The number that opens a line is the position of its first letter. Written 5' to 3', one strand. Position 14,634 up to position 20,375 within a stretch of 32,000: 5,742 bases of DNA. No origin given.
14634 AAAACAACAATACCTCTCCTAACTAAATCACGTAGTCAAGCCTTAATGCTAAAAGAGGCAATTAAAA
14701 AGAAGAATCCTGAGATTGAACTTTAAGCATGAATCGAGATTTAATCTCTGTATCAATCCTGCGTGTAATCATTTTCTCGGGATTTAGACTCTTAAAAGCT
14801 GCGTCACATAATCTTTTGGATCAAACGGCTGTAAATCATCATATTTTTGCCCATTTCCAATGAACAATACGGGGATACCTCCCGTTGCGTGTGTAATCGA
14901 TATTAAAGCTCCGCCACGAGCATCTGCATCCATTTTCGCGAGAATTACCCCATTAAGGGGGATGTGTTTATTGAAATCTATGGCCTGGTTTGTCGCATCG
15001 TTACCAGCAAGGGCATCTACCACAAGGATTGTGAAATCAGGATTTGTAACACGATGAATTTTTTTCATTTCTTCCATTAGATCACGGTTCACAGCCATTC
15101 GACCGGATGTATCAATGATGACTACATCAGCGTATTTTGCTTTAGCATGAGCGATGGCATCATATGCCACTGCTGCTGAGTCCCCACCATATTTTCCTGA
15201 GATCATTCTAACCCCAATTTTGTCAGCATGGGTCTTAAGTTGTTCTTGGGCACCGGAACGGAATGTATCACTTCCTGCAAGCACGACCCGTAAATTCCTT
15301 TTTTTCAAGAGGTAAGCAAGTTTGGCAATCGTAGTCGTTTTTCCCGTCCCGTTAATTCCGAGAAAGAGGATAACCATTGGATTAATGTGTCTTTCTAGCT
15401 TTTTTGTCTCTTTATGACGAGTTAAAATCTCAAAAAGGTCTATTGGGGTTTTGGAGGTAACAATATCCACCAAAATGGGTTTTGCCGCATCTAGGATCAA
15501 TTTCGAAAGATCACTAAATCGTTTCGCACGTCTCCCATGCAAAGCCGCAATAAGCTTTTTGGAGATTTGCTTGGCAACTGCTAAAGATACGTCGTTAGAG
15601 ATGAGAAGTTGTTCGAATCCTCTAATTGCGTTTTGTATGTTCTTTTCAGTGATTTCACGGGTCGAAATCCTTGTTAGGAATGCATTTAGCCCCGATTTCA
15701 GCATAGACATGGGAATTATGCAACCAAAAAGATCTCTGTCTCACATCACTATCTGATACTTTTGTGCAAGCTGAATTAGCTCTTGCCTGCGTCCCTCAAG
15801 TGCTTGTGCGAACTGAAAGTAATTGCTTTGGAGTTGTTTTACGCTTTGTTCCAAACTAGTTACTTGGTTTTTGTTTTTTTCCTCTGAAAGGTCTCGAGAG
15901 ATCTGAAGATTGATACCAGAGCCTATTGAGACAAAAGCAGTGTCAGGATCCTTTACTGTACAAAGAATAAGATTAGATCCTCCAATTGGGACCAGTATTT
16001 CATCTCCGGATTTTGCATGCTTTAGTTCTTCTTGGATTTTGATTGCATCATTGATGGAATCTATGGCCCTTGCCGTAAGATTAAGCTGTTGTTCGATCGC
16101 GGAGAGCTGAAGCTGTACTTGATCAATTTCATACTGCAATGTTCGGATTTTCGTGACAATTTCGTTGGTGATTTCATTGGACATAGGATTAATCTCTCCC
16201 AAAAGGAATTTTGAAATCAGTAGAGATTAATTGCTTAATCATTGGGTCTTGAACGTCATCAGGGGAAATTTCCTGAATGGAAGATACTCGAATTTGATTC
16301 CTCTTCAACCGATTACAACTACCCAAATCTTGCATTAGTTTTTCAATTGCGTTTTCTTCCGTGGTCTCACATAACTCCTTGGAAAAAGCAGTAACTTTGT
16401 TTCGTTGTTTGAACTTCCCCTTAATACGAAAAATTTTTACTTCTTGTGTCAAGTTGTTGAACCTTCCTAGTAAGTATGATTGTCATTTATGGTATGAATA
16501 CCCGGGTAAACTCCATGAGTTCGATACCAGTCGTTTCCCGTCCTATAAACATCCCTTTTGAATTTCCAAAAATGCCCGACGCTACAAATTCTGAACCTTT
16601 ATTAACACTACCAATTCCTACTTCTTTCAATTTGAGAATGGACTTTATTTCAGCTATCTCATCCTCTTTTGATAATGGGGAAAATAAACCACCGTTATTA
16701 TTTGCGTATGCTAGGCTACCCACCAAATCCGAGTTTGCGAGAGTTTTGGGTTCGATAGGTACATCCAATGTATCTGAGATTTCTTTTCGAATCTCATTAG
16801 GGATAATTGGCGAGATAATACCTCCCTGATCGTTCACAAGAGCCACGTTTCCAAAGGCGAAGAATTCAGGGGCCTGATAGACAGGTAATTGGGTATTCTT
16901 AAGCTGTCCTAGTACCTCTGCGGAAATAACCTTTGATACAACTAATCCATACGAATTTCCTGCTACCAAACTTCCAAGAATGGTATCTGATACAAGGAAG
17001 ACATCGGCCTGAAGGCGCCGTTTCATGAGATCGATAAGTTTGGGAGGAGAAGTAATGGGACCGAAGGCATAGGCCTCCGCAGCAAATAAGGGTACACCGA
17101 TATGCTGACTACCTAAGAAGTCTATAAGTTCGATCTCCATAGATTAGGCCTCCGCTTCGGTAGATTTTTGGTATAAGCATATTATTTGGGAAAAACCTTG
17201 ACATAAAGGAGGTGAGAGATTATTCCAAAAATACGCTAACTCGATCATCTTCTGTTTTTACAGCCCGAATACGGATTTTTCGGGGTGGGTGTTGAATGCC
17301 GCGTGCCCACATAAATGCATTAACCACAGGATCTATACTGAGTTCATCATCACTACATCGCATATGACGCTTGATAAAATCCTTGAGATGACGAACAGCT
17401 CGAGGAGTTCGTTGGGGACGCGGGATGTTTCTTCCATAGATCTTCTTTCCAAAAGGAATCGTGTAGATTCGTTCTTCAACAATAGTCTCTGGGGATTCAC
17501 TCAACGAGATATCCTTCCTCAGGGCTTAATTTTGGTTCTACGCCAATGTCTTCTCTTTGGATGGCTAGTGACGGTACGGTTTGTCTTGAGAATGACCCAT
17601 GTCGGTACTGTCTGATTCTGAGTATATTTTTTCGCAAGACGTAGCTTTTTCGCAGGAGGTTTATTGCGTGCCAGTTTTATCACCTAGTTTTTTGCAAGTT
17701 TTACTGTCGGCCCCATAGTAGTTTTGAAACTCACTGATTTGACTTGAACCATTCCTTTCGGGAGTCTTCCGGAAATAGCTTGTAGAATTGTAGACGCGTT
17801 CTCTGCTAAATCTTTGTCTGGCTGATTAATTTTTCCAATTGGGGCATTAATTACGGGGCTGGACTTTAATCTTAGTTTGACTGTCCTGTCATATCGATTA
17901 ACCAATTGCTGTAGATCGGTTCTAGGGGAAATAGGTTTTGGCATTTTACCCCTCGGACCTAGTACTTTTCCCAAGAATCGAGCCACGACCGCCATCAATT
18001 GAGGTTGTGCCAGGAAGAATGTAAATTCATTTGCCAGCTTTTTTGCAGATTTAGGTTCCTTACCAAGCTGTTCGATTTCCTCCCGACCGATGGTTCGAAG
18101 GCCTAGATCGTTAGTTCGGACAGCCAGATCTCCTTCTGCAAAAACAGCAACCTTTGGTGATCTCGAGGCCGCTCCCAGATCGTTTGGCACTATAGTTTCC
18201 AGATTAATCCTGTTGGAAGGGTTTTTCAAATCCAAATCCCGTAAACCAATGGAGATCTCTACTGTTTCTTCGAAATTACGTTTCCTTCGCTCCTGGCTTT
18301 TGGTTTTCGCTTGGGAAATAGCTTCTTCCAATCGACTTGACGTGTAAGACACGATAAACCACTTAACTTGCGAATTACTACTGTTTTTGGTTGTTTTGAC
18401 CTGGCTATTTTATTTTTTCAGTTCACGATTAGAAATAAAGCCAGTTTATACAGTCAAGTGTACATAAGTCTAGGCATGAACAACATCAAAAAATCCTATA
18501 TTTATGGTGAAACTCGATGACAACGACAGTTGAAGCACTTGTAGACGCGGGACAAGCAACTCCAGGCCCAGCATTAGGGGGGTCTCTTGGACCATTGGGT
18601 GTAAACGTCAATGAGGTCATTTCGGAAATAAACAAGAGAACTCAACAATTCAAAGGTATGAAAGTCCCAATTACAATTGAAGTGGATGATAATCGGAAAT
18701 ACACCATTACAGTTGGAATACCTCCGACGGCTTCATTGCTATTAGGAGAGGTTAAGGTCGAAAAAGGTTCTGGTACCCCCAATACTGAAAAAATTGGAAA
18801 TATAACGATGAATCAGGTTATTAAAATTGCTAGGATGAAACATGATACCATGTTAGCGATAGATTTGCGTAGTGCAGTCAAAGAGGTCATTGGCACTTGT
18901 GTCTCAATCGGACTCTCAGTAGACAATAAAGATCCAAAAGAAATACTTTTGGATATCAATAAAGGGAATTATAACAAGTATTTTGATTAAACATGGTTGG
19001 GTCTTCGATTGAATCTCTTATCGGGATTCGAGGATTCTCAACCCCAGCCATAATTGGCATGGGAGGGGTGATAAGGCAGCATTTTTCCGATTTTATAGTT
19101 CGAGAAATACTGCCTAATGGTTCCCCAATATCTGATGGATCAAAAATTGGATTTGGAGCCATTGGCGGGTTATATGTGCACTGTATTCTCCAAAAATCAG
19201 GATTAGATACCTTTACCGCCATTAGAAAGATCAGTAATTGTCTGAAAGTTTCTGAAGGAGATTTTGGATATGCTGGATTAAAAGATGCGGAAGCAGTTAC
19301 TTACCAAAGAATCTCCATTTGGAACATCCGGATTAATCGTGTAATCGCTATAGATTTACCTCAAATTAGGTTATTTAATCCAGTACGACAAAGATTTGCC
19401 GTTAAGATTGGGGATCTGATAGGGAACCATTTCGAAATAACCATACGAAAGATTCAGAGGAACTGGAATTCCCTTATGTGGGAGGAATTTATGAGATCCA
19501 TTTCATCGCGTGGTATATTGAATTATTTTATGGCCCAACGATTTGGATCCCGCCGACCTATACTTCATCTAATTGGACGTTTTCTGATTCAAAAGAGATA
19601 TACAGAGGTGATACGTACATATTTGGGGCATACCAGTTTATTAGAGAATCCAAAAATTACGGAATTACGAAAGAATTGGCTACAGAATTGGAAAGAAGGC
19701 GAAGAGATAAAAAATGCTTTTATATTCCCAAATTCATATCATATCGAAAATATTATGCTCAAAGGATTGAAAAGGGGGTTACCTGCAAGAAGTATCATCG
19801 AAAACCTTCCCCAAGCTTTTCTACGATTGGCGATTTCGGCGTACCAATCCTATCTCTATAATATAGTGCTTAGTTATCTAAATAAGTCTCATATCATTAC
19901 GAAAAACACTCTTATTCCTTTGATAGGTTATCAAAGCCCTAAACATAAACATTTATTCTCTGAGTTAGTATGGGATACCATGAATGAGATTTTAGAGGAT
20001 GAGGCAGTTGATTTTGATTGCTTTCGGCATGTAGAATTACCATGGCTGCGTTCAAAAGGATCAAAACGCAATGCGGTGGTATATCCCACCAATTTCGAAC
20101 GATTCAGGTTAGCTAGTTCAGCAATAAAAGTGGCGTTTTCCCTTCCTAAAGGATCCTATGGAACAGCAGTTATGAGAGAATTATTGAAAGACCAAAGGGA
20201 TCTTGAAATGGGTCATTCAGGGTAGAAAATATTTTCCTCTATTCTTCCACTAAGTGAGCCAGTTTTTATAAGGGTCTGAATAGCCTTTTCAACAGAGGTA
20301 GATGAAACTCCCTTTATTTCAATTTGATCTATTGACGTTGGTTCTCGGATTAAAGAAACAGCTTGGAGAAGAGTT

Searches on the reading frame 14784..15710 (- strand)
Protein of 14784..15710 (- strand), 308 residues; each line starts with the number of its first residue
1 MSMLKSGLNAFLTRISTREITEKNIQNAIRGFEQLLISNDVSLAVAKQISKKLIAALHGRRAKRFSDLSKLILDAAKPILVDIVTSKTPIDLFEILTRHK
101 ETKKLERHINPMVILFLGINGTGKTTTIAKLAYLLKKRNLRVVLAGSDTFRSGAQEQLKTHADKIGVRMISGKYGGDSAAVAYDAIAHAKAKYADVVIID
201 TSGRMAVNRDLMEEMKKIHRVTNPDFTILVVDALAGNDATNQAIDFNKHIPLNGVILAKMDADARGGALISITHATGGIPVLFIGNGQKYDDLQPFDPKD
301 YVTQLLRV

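Call 107: search_protein_families(library=pfam, proteins=[window:14784-15710:-], max_evalue=0.00001)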
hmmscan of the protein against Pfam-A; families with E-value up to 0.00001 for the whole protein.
window:14784-15710:- (308 aa): 4 families
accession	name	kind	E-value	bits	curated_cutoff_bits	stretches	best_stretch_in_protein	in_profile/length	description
PF00448.28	SRP54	-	1.6e-72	243.7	22.7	1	111-306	1-195/196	SRP54-type protein, GTPase domain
PF02881.24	SRP54_N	-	6.2e-08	33.2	22.4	1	5-72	2-71/75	SRP54-type protein, helical bundle domain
PF13401.12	AAA_22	-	9.3e-06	26.4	27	0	112-225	6-111/130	AAA domain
PF01656.29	CbiA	-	9.6e-06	26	25.4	0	121-271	9-94/125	CobQ/CobB/MinD/ParA nucleotide binding domain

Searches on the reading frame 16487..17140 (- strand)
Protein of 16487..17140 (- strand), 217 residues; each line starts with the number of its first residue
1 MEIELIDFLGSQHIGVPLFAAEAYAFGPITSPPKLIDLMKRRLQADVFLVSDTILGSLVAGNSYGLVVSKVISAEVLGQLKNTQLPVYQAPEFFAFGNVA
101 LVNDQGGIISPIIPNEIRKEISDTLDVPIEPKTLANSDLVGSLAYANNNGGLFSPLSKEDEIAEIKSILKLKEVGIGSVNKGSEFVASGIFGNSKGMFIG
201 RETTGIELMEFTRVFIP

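Call 107: search_protein_families(library=pfam, proteins=[window:16487-17140:-], max_evalue=0.00001)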
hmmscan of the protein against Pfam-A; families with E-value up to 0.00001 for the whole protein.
window:16487-17140:- (217 aa): 1 family
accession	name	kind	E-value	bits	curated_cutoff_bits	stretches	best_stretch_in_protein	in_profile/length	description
PF01912.23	eIF-6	-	6.9e-43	146.8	25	1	6-196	2-196/197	eIF-6 family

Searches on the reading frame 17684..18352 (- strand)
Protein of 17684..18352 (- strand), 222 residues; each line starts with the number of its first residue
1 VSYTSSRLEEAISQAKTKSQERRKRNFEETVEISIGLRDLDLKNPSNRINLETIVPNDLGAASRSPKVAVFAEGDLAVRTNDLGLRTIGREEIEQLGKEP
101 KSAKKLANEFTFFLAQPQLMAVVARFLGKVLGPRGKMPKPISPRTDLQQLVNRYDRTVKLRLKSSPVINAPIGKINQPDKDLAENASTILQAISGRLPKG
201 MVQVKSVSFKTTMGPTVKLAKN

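Call 107: search_protein_families(library=pfam, proteins=[window:17684-18352:-], max_evalue=0.00001)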
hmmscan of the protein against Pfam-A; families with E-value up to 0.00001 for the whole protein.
window:17684-18352:- (222 aa): 1 family
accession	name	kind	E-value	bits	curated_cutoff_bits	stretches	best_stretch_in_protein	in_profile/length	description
PF00687.26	Ribosomal_L1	-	4.7e-47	160.6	32.2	1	21-215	3-198/198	Ribosomal protein L1p/L10e family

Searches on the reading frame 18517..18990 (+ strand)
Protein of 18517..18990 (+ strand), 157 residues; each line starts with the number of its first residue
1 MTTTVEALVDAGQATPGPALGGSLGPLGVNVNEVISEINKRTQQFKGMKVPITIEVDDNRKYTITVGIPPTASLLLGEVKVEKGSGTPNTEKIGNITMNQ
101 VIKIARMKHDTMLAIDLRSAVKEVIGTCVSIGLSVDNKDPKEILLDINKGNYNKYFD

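Call 107: search_protein_families(library=pfam, proteins=[window:18517-18990:+], max_evalue=0.00001)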
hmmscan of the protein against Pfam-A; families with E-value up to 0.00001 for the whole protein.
window:18517-18990:+ (157 aa): 2 families
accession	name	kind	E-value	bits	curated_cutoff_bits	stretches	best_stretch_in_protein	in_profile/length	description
PF00298.24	Ribosomal_L11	-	4.2e-23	82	21.4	1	68-135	2-69/69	Ribosomal protein L11, RNA binding domain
PF03946.19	Ribosomal_L11_N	-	2.3e-21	75.8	32.9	1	6-62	2-58/58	Ribosomal protein L11, N-terminal domain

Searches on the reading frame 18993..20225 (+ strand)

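Call 3: search_protein_families(library=pfam, proteins=[window:18993-20225:+])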
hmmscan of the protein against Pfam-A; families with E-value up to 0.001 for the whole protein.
window:18993-20225:+ (410 aa): 1 family
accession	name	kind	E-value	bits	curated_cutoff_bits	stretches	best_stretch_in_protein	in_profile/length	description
PF01142.23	TruD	-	4.8e-78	263.3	27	2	21-295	12-279/412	tRNA pseudouridine synthase D (TruD)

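Call 4: search_protein_families(library=ncbifam, proteins=[window:18993-20225:+])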
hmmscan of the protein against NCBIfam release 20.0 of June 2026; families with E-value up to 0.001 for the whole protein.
window:18993-20225:+ (410 aa): 7 families
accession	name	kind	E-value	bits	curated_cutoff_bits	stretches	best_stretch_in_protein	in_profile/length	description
TIGR00094.1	tRNA_TruD_broad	equivalog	3.5e-59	201.2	172.2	2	22-301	18-286/413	tRNA pseudouridine(13) synthase TruD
NF002160.0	PRK00984.2-5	equivalog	3.7e-40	138.2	428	1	27-304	5-266/395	tRNA pseudouridine(13) synthase TruD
NF002158.0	PRK00984.2-3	equivalog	2.7e-37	128.9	654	2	5-295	6-300/449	tRNA pseudouridine(13) synthase TruD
NF002156.0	PRK00984.2-1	equivalog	3.9e-35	121.6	583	1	27-305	3-266/389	tRNA pseudouridine(13) synthase TruD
NF002154.0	PRK00984.1-3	equivalog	1.5e-31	109.5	469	2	63-187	44-169/368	tRNA pseudouridine(13) synthase TruD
NF002155.0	PRK00984.1-4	equivalog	7.1e-25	87.7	445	2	26-186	19-167/349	tRNA pseudouridine(13) synthase TruD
NF002153.0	PRK00984.1-2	equivalog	6e-23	80.9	413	1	61-187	44-170/353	tRNA pseudouridine(13) synthase TruD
